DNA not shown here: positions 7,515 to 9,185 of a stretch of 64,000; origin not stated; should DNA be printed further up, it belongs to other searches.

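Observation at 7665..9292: B12-binding radical SAM enzyme translationally coupled to two tandem short peptides sharing a C-terminal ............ motif: candidate novel RiPP-like system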

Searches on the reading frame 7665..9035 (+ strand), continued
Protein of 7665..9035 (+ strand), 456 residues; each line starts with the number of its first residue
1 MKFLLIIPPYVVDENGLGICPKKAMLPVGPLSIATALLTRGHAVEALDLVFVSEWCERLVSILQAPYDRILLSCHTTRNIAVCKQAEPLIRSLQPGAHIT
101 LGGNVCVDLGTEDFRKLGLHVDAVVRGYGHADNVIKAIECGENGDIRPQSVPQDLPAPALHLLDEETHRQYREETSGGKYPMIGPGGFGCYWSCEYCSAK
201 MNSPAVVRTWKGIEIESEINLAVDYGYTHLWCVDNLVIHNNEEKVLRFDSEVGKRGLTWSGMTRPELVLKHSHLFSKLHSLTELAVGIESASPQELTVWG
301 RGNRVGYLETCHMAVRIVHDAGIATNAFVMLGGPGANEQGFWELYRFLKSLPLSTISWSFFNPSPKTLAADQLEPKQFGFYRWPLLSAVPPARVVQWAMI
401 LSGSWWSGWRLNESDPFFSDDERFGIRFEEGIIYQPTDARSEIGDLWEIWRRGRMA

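Call 27: search_solved_structures(query=A1, max_evalue=1, show_alignments=1)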
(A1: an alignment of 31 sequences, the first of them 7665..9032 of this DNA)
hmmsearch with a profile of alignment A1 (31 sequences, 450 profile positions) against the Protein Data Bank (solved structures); distinct sequences matched with E-value up to 1: 14.
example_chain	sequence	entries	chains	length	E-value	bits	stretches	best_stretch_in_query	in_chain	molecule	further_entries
6wte_A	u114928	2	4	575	7.8e-06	27.9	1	19-83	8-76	B12-binding domain-containing protein | Tryptophan-C2-methyltransferase containing B12-binding domain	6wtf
4jc0_A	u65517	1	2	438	0.00021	23.3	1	159-350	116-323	Ribosomal protein S12 methylthiotransferase RimO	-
7te2_A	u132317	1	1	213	0.00021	23.2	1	28-106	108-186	AerR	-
9ccb_A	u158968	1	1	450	0.00034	22.5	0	277-358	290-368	Radical SAM core domain-containing protein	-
2qgq_A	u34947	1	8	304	0.00047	22.1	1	177-350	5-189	Protein TM_1862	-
9n1b_A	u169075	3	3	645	0.0032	19.3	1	53-334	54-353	Radical SAM protein | Radical SAM enzyme CysS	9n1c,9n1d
5ul2_A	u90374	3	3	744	0.0086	17.9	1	261-343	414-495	OxsB protein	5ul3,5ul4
4pl1_B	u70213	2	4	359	0.034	15.9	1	162-345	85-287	Dual-specificity RNA methyltransferase RlmN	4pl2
3rf9_A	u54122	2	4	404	0.037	15.8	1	162-345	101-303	Ribosomal RNA large subunit methyltransferase N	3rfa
5hr6_A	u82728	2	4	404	0.047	15.5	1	162-345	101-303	RlmN methylase | Dual-specificity RNA methyltransferase RlmN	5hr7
7kdx_A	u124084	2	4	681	0.066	15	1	170-336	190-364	Methyltransferase TokK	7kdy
7mjv_A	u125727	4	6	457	0.18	13.6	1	183-319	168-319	tRNA-2-methylthio-N(6)-dimethylallyladenosine synthase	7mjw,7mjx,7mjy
7mjz_A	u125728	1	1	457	0.18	13.5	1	183-309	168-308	tRNA-2-methylthio-N(6)-dimethylallyladenosine synthase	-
4ocg_A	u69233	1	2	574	0.56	11.9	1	72-119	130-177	FAD-dependent pyridine nucleotide-disulphide oxidoreductase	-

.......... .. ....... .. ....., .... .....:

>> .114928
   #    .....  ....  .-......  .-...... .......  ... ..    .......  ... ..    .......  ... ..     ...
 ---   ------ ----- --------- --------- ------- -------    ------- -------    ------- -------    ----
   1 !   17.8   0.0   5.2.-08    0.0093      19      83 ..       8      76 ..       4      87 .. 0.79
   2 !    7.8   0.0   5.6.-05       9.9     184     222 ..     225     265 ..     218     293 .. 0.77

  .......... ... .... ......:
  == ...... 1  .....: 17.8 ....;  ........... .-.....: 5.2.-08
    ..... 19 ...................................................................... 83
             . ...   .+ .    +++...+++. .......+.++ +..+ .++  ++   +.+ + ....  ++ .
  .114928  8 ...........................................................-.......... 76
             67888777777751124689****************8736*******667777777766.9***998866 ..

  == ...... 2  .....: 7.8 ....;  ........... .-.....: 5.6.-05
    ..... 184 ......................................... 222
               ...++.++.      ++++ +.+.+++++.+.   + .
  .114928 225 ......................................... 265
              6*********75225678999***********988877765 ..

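Call 33: predict_structure(alignment_id=A1)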
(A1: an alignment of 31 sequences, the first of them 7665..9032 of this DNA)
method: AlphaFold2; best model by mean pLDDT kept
length: 456 residues; sequences in the alignment: 31
mean_pLDDT: 92.4   pTM: 0.90
mean pLDDT of the five models: 92.4, 91.6, 91.0, 90.8, 90.5
residues with pLDDT >= 90: 342; 70-90: 105; 50-70: 9; < 50: 0
segments of 3 or more residues with pLDDT < 50: none
pLDDT, mean of each block of 10 residues (from residue 1): 97 92 93 97 98 97 98 93 97 98 94 95 96 97 96 92 97 96 87 78 81 81 97 77 92 97 93 96 94 88 83 98 96 93 97 96 84 80 86 96 97 97 97 93 86 85
secondary structure, 60 per line:
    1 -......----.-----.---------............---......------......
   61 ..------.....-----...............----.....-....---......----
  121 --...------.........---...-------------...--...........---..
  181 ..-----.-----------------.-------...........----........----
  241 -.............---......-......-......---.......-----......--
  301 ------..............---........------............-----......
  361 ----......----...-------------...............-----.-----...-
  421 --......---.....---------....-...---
elements in order: E2-7 H28-39 E43-48 H55-62 E69-73 H79-93 E98-102 H104-107 H111-116 E123-125 H132-140 E144-146 H165-175 E179-182 H214-224 E229-236 H242-254 E258-263 H265-270 H272-277 E281-287 H293-298 H307-320 E324-331 H338-349 E355-360 H365-370 H391-405 E417-419 E423-428 E432-436 H446-449 E451-453

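Call 37: fold_search(model_id=the predicted structure, library=pdb)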
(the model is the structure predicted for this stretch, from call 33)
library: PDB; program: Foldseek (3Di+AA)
matches with E <= 10: 1777; with E <= 0.001: 89
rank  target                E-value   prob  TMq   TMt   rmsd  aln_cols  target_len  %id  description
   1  9ccb                  3.6e-16  1.00  0.61  0.66   3.7       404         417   18  X-ray crystal structure of methyl-coenzyme M reductase glutamine methylase (MgmA) from Methanothermobacter marburgensis  (released 2025-01-01)
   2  6wte_A                1.6e-15  1.00  0.59  0.48   7.2       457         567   16  Structure of radical S-adenosylmethionine methyltransferase, TsrM, from Kitasatospora setae with cobalamin and [4Fe-4S (released 2020-12-23)
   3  9n1b                  3.1e-15  1.00  0.63  0.48   5.5       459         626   15  Crystal structure of CysS from Corallococcus sp. CA054B with 5'-deoxyadenosine, methionine, and pantetheinylated 3-metho (released 2026-01-28)
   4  6wtf_B                5.6e-15  1.00  0.58  0.49   7.5       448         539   16  Structure of radical S-adenosylmethionine methyltransferase, TsrM, from Kitasatospora setae with tryptophan substrate  (released 2020-12-23)
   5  6wtf_A                6.0e-15  1.00  0.58  0.50   6.8       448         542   16  Structure of radical S-adenosylmethionine methyltransferase, TsrM, from Kitasatospora setae with tryptophan substrate  (released 2020-12-23)
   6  6wte_B                1.1e-14  1.00  0.57  0.50   7.3       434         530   15  Structure of radical S-adenosylmethionine methyltransferase, TsrM, from Kitasatospora setae with cobalamin and [4Fe-4S (released 2020-12-23)
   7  9n1d                  1.4e-14  1.00  0.57  0.43   5.5       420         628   16  Crystal structure of CysS from Corallococcus sp. CA054B with 5'-deoxyadenosine and methionine bound (released 2026-01-28)
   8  6fd2_B                1.5e-14  1.00  0.66  0.66   5.1       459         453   15  Radical SAM 1,2-diol dehydratase AprD4 in complex with its substrate paromamine (released 2018-01-17)
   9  6fd2_A                2.1e-14  1.00  0.68  0.68   5.1       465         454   16  Radical SAM 1,2-diol dehydratase AprD4 in complex with its substrate paromamine (released 2018-01-17)
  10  9n1c                  4.3e-14  1.00  0.57  0.43   5.4       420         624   16  Crystal structure of CysS from Corallococcus sp. CA054B with 5'-deoxyadenosine, methionine, and pantetheinylated 3-ethox (released 2026-01-28)
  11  5ul4                  3.7e-13  1.00  0.62  0.40  14.1       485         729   15  Structure of Cobalamin-dependent S-adenosylmethionine radical enzyme OxsB with aqua-cobalamin and S-adenosylmethionine b (released 2017-04-19)
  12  5ul3                  4.1e-13  1.00  0.61  0.40  14.0       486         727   15  Structure of Cobalamin-dependent S-adenosylmethionine radical enzyme OxsB with aqua-cobalamin bound (released 2017-04-19)
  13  9a6d_A                1.8e-12  1.00  0.50  0.51  12.0       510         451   13  Integrative model of MTAB-YVFG by crosslinking MS and deep learning (released 2024-09-18)
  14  5ul2                  5.0e-12  1.00  0.56  0.37  14.3       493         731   15  Structure of Apo, SeMet-labeled Cobalamin-dependent S-adenosylmethionine radical enzyme OxsB (released 2017-04-19)
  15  7mjz                  7.2e-12  1.00  0.54  0.55  10.3       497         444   13  The structure of MiaB with pentasulfide bridge (released 2021-09-15)
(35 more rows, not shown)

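Call 49: search_protein_representatives(alignment_id=A1)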
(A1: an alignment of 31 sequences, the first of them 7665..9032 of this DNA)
Query: 31 sequences, 450 profile positions. Proteins with E-value up to 0.001 (for the whole library): 26362; up to 1e-10: 7653; up to 1e-30: 25. The best 150 are listed.
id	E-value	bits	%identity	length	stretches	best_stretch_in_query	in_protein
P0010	1.1e-193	660.3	-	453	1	2-447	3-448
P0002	1.7e-193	659.7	-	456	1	1-448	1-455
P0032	9.8e-182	621.0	-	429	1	14-448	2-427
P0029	5.8e-174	595.3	-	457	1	1-448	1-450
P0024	8.4e-173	591.5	-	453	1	1-448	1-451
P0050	9.5e-161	551.8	-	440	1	1-448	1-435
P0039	1.1e-159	548.3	-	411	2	155-448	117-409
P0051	4.5e-159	546.3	-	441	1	1-447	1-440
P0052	5.7e-143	493.2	-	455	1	1-448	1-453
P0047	8.7e-129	446.4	-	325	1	123-447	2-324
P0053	4.6e-97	341.9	-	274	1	197-447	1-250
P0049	5.1e-93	328.5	-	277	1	1-266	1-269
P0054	3.8e-80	286.1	-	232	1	230-448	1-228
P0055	9.6e-73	261.7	-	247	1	204-446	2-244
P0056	5.6e-71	255.9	-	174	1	279-448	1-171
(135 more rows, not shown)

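Call 50: find_encoding_contigs(protein=P0030, flank=4000, max_places=1)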
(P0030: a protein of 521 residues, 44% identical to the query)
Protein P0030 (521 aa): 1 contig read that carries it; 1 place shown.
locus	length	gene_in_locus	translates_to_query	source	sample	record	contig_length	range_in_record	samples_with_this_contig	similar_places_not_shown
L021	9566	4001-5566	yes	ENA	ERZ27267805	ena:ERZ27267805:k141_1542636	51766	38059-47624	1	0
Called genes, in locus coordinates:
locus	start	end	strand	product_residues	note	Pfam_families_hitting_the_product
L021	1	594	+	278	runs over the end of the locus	PF20330:DUF6625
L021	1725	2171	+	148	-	PF00782:DSPc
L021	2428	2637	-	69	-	PF00239:Resolvase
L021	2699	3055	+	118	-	PF10137:CAP12-PCTIR_TIR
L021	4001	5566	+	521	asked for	PF02310:B12-binding, PF04055:Radical_SAM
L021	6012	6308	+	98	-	-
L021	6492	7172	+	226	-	-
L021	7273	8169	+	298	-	PF02195:ParB_N (weak)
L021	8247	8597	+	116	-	PF01555:N6_N4_Mtase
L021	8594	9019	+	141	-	PF18932:DUF5681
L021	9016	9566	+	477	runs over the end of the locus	PF17289:Terminase_6C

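Call 51: find_encoding_contigs(protein=P0034, flank=4000, max_places=1)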
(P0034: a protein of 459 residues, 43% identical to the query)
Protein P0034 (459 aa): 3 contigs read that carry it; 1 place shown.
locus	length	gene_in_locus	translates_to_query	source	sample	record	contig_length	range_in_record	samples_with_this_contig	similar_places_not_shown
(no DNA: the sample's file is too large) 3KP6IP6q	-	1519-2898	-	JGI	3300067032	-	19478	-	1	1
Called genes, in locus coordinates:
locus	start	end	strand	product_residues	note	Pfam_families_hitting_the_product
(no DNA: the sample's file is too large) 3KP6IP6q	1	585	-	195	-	?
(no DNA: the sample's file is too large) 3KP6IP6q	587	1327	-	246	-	PF01978:TrmB, PF24033:DUF7342 (weak)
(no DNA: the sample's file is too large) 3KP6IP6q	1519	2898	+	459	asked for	-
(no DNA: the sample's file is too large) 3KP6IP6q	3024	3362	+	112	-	PF01588:tRNA_bind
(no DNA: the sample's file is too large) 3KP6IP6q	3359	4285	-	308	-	PF02729:OTCace_N, PF00185:OTCace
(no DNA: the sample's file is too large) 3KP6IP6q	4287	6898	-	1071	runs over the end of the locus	PF25596:CPSase_L_D1, PF02222:ATP-grasp, PF02786:CPSase_L_D2, PF02787:CPSase_L_D3, PF25596:CPSase_L_D1, PF02786:CPSase_L_D2, PF02222:ATP-grasp, PF02142:MGS, +2 more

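Call 52: find_encoding_contigs(protein=P0020, flank=4000, max_places=1)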
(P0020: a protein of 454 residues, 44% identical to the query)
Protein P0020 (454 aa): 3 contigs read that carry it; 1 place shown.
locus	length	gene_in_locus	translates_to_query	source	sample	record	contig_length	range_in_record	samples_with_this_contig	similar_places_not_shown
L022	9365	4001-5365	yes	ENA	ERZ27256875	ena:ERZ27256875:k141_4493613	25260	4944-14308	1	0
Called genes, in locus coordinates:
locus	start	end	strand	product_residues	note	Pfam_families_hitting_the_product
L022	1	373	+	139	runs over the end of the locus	PF01467:CTP_transf_like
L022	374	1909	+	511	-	PF01943:Polysacc_synt, PF13440:Polysacc_synt_3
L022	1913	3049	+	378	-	PF13439:Glyco_transf_4, PF00534:Glycos_transf_1, PF13692:Glyco_trans_1_4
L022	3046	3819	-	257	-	PF01978:TrmB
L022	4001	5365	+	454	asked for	PF02310:B12-binding (weak), PF04055:Radical_SAM (weak)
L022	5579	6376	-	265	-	PF01978:TrmB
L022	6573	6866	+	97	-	-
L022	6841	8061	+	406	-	PF13580:SIS_2, PF01380:SIS (weak)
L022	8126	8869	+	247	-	PF01557:FAA_hydrolase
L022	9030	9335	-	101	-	-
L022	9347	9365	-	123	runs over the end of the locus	-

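Call 53: find_encoding_contigs(protein=P0018, flank=4000, max_places=1)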
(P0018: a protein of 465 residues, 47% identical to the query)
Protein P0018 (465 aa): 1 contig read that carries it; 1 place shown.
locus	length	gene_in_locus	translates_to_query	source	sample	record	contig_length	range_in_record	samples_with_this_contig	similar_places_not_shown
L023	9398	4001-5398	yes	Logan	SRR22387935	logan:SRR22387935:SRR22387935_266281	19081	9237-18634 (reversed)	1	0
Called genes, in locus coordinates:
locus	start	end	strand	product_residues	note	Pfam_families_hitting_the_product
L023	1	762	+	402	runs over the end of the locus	?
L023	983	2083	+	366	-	PF00712:DNA_pol3_beta, PF02767:DNA_pol3_beta_2, PF02768:DNA_pol3_beta_3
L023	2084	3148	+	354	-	PF02463:SMC_N, PF13175:AAA_15, PF13476:AAA_23 (weak)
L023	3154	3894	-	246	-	PF01978:TrmB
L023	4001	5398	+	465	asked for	PF04055:Radical_SAM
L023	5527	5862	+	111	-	PF01588:tRNA_bind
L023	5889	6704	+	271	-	-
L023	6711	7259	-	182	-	-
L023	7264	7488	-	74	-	-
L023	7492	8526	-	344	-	PF06068:TIP49 (faint), PF01078:Mg_chelatase (faint), PF05496:RuvB_N, PF20030:bpMoxR (faint), PF00004:AAA, PF07728:AAA_5, PF17864:AAA_lid_4, PF05491:WHD_RuvB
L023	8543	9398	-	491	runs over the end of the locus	PF02789:Peptidase_M17_N, PF00883:Peptidase_M17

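Call 54: find_encoding_contigs(protein=P0021, flank=4000, max_places=1)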
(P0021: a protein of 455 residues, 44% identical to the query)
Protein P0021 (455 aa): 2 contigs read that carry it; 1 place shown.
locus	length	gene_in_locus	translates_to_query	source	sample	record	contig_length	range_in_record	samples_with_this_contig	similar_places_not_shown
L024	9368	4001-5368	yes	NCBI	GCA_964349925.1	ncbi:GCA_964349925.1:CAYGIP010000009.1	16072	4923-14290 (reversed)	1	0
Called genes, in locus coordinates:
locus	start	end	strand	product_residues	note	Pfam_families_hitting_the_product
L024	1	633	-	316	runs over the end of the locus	PF13413:HTH_25, PF13464:RodZ_C (weak)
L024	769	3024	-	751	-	PF13491:FtsK_4TM (weak), PF17854:FtsK_alpha, PF01580:FtsK_SpoIIIE, PF09397:FtsK_gamma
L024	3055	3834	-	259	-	PF01978:TrmB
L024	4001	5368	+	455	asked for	PF02310:B12-binding (weak), PF04055:Radical_SAM (weak)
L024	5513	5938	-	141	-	PF00011:HSP20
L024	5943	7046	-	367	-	PF06925:MGDG_synth, PF04101:Glyco_tran_28_C, PF13692:Glyco_trans_1_4 (faint)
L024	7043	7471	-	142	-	PF00293:NUDIX, PF14815:NUDIX_4 (weak)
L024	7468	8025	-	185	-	PF00293:NUDIX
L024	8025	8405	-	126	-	PF01641:SelR, PF24046:At4g08330 (faint)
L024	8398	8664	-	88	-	PF12441:CopG_antitoxin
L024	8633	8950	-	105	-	PF04365:BrnT_toxin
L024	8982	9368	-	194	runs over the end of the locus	-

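Call 74: find_related_loci(query=A1, collection=viral_contigs, flank=6000)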
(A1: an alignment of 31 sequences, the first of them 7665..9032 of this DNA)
Query A1 (456 aa) in viral_contigs; peptide patterns used: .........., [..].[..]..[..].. (x = any residue, [..] = any of these).
21 stretches matched a pattern, but none encodes a relative of the query by tblastn (E <= 1e-3).

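Call 75: search_protein_families(library=padloc, proteins=[window:7665-9035:+], max_evalue=0.01)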
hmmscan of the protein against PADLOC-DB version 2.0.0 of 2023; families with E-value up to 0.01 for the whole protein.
window:7665-9035:+ (456 aa): 1 family
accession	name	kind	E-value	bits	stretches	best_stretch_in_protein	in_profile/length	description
PDLC04689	PDC-M51A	-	0.00068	16.6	1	188-349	191-350/420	-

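Call 76: find_homologous_proteins(query=L017:5518-5949:+, max_evalue=0.001)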
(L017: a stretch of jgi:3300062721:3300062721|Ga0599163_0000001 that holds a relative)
Query L017:5518-5949:+ (144 aa): 1 proteins with E <= 0.001 among 8000 candidates.
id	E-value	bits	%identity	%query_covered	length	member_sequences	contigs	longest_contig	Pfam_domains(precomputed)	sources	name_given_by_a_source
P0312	1.4e-5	43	46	58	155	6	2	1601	-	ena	-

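Call 87: search_protein_families(library=ncbifam, proteins=[L020:4133-5512:+, L017:5518-5949:+, L012:4510-4965:+, L018:5782-5985:+], max_evalue=1)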
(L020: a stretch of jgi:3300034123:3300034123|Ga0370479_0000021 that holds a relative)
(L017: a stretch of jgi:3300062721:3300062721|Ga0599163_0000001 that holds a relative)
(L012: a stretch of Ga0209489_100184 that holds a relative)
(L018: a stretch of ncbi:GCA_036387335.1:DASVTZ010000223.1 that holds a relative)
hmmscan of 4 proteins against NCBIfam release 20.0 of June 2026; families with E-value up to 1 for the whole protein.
L020:4133-5512:+ (460 aa): 1 family
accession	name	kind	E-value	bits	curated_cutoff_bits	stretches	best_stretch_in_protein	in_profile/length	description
NF047709.1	RiPP_TigB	exception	0.00039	20.4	70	0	210-261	14-65/68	methyl-cyclopropylglycine-containing RiPP peptide TigB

L017:5518-5949:+ (144 aa): 0 families

L012:4510-4965:+ (152 aa): 0 families

L018:5782-5985:+ (68 aa): 0 families
